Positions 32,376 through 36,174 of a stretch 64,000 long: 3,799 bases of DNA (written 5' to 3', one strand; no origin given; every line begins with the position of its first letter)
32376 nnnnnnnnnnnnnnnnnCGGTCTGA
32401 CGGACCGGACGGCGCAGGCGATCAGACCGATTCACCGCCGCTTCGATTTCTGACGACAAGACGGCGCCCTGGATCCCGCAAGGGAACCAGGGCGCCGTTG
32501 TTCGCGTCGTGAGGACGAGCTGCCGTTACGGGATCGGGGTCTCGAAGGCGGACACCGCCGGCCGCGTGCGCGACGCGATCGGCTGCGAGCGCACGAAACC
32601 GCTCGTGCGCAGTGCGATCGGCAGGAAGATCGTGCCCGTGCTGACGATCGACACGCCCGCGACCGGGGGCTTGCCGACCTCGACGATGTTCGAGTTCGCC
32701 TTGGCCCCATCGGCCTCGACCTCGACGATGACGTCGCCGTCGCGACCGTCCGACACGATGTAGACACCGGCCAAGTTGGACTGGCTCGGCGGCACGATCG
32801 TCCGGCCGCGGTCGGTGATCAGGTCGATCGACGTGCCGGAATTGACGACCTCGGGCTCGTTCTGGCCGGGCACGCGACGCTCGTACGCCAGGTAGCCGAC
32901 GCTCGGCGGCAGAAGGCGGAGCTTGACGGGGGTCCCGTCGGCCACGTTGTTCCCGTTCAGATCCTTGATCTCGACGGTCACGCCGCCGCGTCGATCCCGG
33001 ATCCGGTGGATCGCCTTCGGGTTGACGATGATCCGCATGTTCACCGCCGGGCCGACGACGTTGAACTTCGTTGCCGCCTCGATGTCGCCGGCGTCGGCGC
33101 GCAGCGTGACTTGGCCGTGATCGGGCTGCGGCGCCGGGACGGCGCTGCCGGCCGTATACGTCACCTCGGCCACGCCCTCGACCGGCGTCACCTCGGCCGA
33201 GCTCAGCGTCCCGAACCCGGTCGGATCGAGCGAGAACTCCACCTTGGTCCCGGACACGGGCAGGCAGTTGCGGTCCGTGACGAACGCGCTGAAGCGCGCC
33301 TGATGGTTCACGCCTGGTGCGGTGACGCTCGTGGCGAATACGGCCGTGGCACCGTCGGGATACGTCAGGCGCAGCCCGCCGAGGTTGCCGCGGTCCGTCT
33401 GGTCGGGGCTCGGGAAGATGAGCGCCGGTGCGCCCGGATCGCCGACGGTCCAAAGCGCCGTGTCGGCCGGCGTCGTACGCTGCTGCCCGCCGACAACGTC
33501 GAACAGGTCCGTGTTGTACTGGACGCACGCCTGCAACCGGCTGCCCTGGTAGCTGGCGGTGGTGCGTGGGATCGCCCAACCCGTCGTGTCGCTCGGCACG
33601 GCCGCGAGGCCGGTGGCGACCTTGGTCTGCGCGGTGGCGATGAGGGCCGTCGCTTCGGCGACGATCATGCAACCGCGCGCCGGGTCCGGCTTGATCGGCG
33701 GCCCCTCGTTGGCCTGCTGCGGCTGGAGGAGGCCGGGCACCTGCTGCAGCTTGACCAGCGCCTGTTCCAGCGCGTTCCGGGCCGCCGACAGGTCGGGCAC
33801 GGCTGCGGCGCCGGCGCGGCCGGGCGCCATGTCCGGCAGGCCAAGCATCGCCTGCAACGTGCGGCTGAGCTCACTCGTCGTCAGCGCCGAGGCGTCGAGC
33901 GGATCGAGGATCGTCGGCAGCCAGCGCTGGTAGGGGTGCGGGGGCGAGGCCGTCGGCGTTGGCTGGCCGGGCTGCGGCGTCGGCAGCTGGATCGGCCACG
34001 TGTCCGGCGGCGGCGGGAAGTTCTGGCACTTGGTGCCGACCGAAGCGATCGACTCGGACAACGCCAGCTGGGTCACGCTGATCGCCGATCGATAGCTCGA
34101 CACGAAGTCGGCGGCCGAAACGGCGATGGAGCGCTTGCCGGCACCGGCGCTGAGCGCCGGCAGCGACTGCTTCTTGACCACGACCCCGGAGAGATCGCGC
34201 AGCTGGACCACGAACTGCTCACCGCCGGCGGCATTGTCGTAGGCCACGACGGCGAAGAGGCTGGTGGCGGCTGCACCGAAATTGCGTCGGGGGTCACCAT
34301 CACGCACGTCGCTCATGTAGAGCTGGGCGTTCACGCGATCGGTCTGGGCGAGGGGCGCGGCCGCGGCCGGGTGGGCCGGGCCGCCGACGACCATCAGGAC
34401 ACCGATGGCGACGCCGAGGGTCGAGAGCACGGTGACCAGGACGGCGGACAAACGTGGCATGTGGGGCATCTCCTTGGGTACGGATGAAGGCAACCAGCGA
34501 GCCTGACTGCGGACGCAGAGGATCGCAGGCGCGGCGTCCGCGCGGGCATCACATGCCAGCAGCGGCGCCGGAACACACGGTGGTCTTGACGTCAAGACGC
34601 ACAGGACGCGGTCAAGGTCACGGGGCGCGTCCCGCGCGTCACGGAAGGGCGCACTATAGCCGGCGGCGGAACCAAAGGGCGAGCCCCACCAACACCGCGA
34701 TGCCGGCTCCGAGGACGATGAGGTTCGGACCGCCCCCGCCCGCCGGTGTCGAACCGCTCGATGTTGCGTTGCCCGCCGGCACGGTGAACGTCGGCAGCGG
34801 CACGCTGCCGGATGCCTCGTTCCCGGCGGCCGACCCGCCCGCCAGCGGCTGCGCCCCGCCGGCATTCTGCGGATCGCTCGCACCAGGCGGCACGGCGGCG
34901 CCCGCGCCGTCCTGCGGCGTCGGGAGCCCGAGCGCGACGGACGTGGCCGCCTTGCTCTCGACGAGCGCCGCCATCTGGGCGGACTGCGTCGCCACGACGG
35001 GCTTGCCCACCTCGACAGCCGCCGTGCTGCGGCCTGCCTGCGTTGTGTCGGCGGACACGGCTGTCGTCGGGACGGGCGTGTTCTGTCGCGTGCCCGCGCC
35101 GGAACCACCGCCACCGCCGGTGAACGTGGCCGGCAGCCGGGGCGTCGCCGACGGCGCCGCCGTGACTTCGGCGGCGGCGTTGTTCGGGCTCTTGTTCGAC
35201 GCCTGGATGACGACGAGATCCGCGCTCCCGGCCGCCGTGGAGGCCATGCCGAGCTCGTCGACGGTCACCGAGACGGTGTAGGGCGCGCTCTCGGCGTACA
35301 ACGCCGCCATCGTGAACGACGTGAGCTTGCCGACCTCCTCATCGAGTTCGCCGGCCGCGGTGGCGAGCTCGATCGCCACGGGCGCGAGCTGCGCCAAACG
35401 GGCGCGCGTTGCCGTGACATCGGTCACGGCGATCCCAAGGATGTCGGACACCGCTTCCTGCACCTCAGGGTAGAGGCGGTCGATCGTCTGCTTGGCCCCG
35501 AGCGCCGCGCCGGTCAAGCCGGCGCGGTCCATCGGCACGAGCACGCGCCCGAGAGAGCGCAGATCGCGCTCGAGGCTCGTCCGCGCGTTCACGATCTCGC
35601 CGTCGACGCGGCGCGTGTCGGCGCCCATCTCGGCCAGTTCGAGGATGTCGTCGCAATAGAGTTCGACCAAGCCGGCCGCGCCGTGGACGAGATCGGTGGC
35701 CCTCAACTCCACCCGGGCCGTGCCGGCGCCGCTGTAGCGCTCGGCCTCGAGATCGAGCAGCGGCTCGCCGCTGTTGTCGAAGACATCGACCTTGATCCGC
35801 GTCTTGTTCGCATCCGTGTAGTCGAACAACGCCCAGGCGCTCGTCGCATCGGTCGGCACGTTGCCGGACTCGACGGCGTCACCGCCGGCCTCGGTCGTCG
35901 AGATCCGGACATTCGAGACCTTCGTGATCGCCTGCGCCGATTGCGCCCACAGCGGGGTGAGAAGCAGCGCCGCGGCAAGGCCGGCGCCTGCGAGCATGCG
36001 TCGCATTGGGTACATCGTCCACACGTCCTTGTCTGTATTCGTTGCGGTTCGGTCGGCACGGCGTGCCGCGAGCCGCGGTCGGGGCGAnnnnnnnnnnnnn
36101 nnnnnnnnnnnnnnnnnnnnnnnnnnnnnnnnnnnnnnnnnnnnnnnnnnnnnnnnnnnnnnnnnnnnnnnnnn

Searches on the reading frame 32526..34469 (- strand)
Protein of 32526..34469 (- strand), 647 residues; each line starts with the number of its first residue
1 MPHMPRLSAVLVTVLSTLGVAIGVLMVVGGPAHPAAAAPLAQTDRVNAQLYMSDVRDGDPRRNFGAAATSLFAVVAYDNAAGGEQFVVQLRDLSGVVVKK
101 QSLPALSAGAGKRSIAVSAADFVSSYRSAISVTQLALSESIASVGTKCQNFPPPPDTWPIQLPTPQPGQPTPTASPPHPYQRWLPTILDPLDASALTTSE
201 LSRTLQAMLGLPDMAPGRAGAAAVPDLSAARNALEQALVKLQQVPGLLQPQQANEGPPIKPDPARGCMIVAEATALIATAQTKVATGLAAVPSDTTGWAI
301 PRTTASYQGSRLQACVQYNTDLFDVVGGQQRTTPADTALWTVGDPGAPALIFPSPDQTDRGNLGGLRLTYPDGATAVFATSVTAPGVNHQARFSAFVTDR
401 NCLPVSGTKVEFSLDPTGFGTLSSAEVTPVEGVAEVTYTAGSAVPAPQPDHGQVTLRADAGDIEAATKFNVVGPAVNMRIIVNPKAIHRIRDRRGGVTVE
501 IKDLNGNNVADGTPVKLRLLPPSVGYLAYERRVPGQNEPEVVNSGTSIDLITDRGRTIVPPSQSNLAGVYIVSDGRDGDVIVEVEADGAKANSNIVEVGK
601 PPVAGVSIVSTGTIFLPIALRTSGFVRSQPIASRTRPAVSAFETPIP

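Call 6: search_protein_families(library=ncbifam, proteins=[window:32526-34469:-], max_evalue=10)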
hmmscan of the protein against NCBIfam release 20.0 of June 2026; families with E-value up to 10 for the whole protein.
window:32526-34469:- (647 aa): 0 families

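Call 7: search_protein_families(library=pfam, proteins=[window:32526-34469:-], max_evalue=1)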
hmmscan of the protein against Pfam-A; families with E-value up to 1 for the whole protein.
window:32526-34469:- (647 aa): 4 families
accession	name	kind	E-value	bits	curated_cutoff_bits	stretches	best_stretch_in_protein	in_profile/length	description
PF02369.22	Big_1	-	0.00013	22.5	34.9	1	382-443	11-71/93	Bacterial Ig-like domain (group 1)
PF09134.16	Invasin_D3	-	0.0025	18.7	33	1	377-443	9-72/98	Invasin, domain 3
PF13860.13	FlgD_ig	-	0.16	12.4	27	0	83-110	22-49/79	FlgD Ig-like domain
PF14562.12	Endonuc_BglI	-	0.18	11.5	25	1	532-608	152-229/286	Restriction endonuclease BglI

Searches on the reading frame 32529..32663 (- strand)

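Call 26: search_protein_families(library=ncbifam, proteins=[window:32529-32663:-], max_evalue=10)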
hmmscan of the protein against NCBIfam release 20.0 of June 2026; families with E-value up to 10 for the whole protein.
seq(45 aa): 1 family
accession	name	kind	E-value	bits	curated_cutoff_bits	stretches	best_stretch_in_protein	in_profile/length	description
NF006838.0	PRK09357.1-3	equivalog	0.092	11.6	644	1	6-39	52-85/423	dihydroorotase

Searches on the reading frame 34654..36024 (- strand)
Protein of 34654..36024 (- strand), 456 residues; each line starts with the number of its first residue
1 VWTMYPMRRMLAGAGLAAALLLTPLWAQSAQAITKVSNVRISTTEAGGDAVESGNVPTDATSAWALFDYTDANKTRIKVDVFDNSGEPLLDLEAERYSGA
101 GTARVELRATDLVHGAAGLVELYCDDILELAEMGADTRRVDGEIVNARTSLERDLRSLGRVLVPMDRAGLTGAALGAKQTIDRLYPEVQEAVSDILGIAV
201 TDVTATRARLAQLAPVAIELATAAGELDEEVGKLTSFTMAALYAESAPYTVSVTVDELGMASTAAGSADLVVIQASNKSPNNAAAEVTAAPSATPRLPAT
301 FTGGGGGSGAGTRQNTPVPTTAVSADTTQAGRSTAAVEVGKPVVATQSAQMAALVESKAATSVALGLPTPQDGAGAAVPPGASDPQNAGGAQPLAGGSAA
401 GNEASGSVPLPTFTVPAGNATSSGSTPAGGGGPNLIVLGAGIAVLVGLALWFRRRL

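Call 6: search_protein_families(library=ncbifam, proteins=[window:34654-36024:-], max_evalue=10)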
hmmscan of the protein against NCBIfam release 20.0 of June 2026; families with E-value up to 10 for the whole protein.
window:34654-36024:- (456 aa): 2 families
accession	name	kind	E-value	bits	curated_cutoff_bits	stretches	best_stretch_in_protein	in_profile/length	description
NF047596.1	LIMLP_15305_fam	equivalog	0.041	13.7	210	1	137-232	41-135/175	LIMLP_15305 family protein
TIGR00928.1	purB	equivalog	0.095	11.4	326.2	1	146-236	159-251/436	adenylosuccinate lyase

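Call 7: search_protein_families(library=pfam, proteins=[window:34654-36024:-], max_evalue=1)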
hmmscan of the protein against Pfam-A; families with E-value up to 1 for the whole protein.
window:34654-36024:- (456 aa): 0 families

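Call 9: find_homologous_proteins(query=window:34654-36024:-, max_evalue=0.001)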
Query window:34654-36024:- (456 aa): 6 proteins with E <= 0.001 among 8000 candidates.
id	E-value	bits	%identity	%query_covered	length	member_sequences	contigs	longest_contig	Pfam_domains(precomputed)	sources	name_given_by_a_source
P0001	5.6e-275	930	99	99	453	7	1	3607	-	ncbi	-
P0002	7.8e-267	903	97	99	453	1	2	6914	-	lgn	-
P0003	4.1e-254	862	92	99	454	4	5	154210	-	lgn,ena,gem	-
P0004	2.1e-96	342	45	99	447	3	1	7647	-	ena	-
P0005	1.5e-95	339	51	63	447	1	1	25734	-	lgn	-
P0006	7.4e-88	314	42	99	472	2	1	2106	-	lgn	-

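Call 24: find_encoding_contigs(protein=P0005, flank=10000, max_places=3)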
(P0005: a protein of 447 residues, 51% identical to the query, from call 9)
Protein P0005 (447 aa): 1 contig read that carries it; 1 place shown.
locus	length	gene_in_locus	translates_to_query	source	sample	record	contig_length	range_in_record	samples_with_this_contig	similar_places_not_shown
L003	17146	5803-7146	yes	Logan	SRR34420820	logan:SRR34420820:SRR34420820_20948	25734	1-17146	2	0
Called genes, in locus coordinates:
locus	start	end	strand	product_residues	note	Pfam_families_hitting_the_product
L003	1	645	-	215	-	?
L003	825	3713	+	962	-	PF17210:SdrD_B (faint)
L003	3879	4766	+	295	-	-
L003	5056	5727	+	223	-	-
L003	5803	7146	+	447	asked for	-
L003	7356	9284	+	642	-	-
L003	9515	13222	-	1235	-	PF22148:Fervidolysin_NPro-like, PF00082:Peptidase_S8, PF00188:CAP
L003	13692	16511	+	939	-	PF00933:Glyco_hydro_3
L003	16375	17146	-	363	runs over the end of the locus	PF00069:Pkinase, PF07714:PK_Tyr_Ser-Thr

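Call 47: predict_structure(alignment_id=A1)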
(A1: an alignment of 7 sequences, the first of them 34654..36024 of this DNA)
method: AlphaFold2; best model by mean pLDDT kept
length: 456 residues; sequences in the alignment: 7
mean_pLDDT: 61.5   pTM: 0.53
mean pLDDT of the five models: 61.5, 57.9, 51.4, 47.3, 46.8
residues with pLDDT >= 90: 79; 70-90: 135; 50-70: 51; < 50: 191
segments of 3 or more residues with pLDDT < 50: 1-10, 17-31, 46-48, 277-434
pLDDT, mean of each block of 10 residues (from residue 1): 43 49 44 67 62 78 84 72 78 67 85 91 93 88 87 86 84 93 94 91 92 94 96 88 75 71 75 60 30 34 27 26 25 25 30 39 37 29 29 31 31 33 31 49 74 62
secondary structure, 60 per line:
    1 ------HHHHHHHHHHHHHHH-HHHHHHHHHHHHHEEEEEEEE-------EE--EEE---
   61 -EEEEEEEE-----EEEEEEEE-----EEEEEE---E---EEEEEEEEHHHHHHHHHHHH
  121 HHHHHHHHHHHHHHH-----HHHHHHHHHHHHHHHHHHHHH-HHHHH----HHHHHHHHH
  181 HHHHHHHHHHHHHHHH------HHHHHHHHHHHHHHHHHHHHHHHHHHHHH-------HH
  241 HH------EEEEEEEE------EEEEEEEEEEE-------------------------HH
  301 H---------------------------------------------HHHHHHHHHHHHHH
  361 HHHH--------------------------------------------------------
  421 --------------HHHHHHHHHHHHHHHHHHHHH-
elements in order: H7-21 H23-35 E36-43 E55-57 E62-69 E75-82 E88-93 E101-108 H109-135 H141-161 H163-167 H172-196 H203-231 H239-242 E249-256 E263-273 H347-364 H435-455

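Call 50: fold_search(model_id=the predicted structure, library=pdb)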
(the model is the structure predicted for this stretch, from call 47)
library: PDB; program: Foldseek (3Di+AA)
matches with E <= 10: 688; with E <= 0.001: 0
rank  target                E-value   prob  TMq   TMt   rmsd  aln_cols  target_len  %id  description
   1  4k0d_B                3.2e-02  1.00  0.21  0.57   3.9       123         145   20  Periplasmic sensor domain of sensor histidine kinase, Adeh_2942 (released 2013-06-12)
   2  4k0d_A                6.1e-02  1.00  0.21  0.56   4.7       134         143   19  Periplasmic sensor domain of sensor histidine kinase, Adeh_2942 (released 2013-06-12)
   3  9dww_P                6.4e-02  0.80  0.14  0.36   6.2       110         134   11  Ternary complex of CRBN-DDB1-PDE6D with FPFT-2216 (released 2025-08-06)
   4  5tb5_B                6.8e-02  0.84  0.14  0.35   4.2       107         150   15  Crystal structure of full-length farnesylated and methylated KRAS4b in complex with PDE-delta (crystal form I - with p (released 2016-11-02)
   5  4jvb                  7.1e-02  0.80  0.14  0.35   4.7       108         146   13  Crystal structure of PDE6D in complex with the inhibitor rac-2 (released 2013-05-22)
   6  9hmc_A                7.5e-02  0.69  0.13  0.31   5.6       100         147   16  Crystal structure of PDE6D in complex with compound 5e (released 2025-12-24)
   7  3t5g_B                7.9e-02  0.72  0.14  0.33   5.2       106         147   14  Structure of fully modified farnesylated Rheb in complex with PDE6D (released 2011-10-26)
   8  5x74                  8.3e-02  0.77  0.14  0.34   4.7       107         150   12  The crystal Structure PDE delta in complex with compound (R, R)-1g (released 2017-10-04)
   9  5ml8                  9.3e-02  0.82  0.14  0.36   4.2       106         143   13  The crystal structure of PDE6D in complex to inhibitor-4 (released 2017-02-01)
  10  6jmu_A                9.8e-02  0.98  0.20  0.55   4.9       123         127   13  Crystal structure of GIT1/Paxillin complex (released 2020-05-20)
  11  7qjk_AAA              1.0e-01  0.60  0.13  0.32   5.4       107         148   13  Crystal structure of PDE6D in complex with Compound-2 (released 2022-01-26)
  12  5x72                  1.1e-01  0.72  0.14  0.34   4.4       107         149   13  The crystal Structure PDE delta in complex with (rac)-p9 (released 2017-10-04)
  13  1ksh_B                1.1e-01  0.47  0.12  0.30   8.6       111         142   12  Complex of Arl2 and PDE delta, Crystal Form 2 (native) (released 2002-05-08)
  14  7qjk_BBB              1.1e-01  0.57  0.12  0.30   5.7        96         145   16  Crystal structure of PDE6D in complex with Compound-2 (released 2022-01-26)
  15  4jvf                  1.2e-01  0.72  0.14  0.36   4.3       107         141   13  The Crystal structure of PDE6D in complex with the inhibitor (s)-5 (released 2013-05-22)
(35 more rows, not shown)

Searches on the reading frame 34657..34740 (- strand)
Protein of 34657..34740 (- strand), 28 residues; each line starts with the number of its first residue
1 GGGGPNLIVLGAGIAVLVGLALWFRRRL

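Call 26: search_protein_families(library=ncbifam, proteins=[window:34657-34740:-], max_evalue=10)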
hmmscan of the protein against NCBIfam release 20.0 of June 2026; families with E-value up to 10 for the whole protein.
seq(28 aa): 3 families
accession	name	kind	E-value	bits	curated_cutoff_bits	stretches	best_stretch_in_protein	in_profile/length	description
TIGR01167.1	LPXTG_anchor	domain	0.013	16.1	15.9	1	5-27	11-31/34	LPXTG cell wall anchor domain-containing protein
TIGR03901.2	MYXO-CTERM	domain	0.016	15.6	20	1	1-27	10-32/34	MYXO-CTERM sorting domain-containing protein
NF033846.1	Rumino_NPXTG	domain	0.06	13.7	23.5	1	7-27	8-29/30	NPXTG-anchored protein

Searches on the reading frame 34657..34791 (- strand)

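Call 26: search_protein_families(library=ncbifam, proteins=[window:34657-34791:-], max_evalue=10)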
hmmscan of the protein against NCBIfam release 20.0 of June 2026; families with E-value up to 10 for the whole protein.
seq(45 aa): 2 families
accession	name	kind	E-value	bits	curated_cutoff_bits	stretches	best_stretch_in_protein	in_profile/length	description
TIGR03901.2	MYXO-CTERM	domain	0.12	12.8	20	1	17-44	9-32/34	MYXO-CTERM sorting domain-containing protein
TIGR01167.1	LPXTG_anchor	domain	0.13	13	15.9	1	22-44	11-31/34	LPXTG cell wall anchor domain-containing protein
